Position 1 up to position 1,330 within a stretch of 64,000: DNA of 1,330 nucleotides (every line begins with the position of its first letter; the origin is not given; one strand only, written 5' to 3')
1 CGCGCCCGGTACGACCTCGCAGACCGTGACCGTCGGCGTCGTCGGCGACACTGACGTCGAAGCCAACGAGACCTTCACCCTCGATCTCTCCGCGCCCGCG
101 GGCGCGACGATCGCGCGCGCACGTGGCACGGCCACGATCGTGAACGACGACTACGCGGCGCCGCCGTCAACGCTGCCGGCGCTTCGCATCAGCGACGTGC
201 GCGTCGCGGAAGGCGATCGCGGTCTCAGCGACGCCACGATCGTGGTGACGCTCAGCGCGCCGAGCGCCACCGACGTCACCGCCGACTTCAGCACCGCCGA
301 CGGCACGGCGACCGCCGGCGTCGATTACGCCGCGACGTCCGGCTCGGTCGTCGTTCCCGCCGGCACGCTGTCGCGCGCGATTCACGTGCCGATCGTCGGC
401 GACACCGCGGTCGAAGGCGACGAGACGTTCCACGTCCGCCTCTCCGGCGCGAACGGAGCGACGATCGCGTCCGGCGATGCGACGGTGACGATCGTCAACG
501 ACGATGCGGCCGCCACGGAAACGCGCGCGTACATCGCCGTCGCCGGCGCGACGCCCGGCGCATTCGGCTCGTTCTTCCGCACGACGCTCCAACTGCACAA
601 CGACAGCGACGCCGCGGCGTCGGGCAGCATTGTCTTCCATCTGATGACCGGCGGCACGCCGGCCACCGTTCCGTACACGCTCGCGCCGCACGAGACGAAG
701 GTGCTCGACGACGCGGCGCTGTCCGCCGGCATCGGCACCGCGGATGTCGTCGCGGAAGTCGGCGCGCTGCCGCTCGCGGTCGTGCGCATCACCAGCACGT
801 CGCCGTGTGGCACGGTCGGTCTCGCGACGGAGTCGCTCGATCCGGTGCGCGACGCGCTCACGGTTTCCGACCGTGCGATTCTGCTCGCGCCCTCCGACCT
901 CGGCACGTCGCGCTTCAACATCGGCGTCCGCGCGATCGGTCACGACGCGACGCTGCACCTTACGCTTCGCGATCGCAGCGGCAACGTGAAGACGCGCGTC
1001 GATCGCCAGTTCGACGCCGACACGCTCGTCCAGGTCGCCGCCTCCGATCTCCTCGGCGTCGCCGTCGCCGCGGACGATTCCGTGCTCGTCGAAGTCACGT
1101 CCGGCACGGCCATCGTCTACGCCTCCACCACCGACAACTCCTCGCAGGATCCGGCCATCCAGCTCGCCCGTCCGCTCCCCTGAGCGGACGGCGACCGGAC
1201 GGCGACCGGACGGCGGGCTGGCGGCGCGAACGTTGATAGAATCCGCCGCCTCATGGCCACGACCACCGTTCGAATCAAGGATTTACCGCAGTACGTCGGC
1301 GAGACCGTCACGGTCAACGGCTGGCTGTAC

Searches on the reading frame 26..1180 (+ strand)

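Call 44: search_protein_families(library=padloc, alignment_id=A1, max_evalue=0.00001)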
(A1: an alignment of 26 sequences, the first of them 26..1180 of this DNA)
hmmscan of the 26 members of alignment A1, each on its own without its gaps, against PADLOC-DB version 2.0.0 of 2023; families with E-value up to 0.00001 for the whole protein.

A. member 1, window:26-1180:+ (385 aa): 0 families

B. families by the number of members that match (of 26 scanned): 35 families (the first 25 are shown)
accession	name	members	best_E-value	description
PDLC04042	PD-T4-6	1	5.2e-81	-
PDLC04061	PD-T4-6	1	1.6e-80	-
PDLC04053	PD-T4-6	1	3.8e-80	-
PDLC04043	PD-T4-6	1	7.6e-78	-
PDLC04060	PD-T4-6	1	2.8e-73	-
PDLC04039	PD-T4-6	1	8.6e-68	-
PDLC04054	PD-T4-6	1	1e-67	-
PDLC04052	PD-T4-6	1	1.7e-67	-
PDLC04057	PD-T4-6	1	3.2e-66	-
PDLC04047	PD-T4-6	1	3.7e-66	-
PDLC04041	PD-T4-6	1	4.4e-63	-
PDLC04040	PD-T4-6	1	2.3e-62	-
PDLC04048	PD-T4-6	1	1e-59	-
PDLC01088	C3a189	1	1.9e-57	kinase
PDLC04138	mad6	1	3.5e-56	mads_6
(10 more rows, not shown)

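Call 45: search_protein_families(library=pfam, alignment_id=A1, max_evalue=0.00001)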
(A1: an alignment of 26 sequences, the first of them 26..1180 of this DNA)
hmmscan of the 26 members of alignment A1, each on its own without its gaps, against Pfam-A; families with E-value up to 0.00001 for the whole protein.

A. member 1, window:26-1180:+ (385 aa): 1 family
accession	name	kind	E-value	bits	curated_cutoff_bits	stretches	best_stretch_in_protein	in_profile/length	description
PF03160.20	Calx-beta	-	9.8e-19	68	27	1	68-160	22-119/119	Calx-beta domain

B. families by the number of members that match (of 26 scanned): 39 families (the first 25 are shown)
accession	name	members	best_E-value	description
PF00534.26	Glycos_transf_1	2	4e-34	Glycosyl transferases group 1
PF13692.12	Glyco_trans_1_4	2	3.2e-30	Glycosyl transferases group 1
PF00753.33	Lactamase_B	2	6.9e-23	Metallo-beta-lactamase superfamily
PF13524.12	Glyco_trans_1_2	2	5.8e-13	Glycosyl transferase-like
PF13439.12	Glyco_transf_4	2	1.5e-12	Glycosyltransferase Family 4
PF20706.3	GT4-conflict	2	8.6e-08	Family 4 Glycosyltransferase in conflict systems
PF02673.24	BacA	1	1e-79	Bacitracin resistance protein BacA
PF01326.24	PPDK_N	1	7.6e-75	Pyruvate phosphate dikinase, AMP/ATP-binding domain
PF00152.25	tRNA-synt_2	1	3e-71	tRNA synthetases class II (D, K and N)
PF01557.24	FAA_hydrolase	1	1.5e-69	Fumarylacetoacetate (FAA) hydrolase C-terminal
PF12770.12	CHAT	1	4.7e-52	CHAT domain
PF01979.26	Amidohydro_1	1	6.1e-50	Amidohydrolase family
PF22505.1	RNase_J_b_CASP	1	2.2e-43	Ribonuclease J, beta-CASP domain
PF00069.31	Pkinase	1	2.1e-40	Protein kinase domain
PF00156.33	Pribosyltran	1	1.4e-26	Phosphoribosyl transferase domain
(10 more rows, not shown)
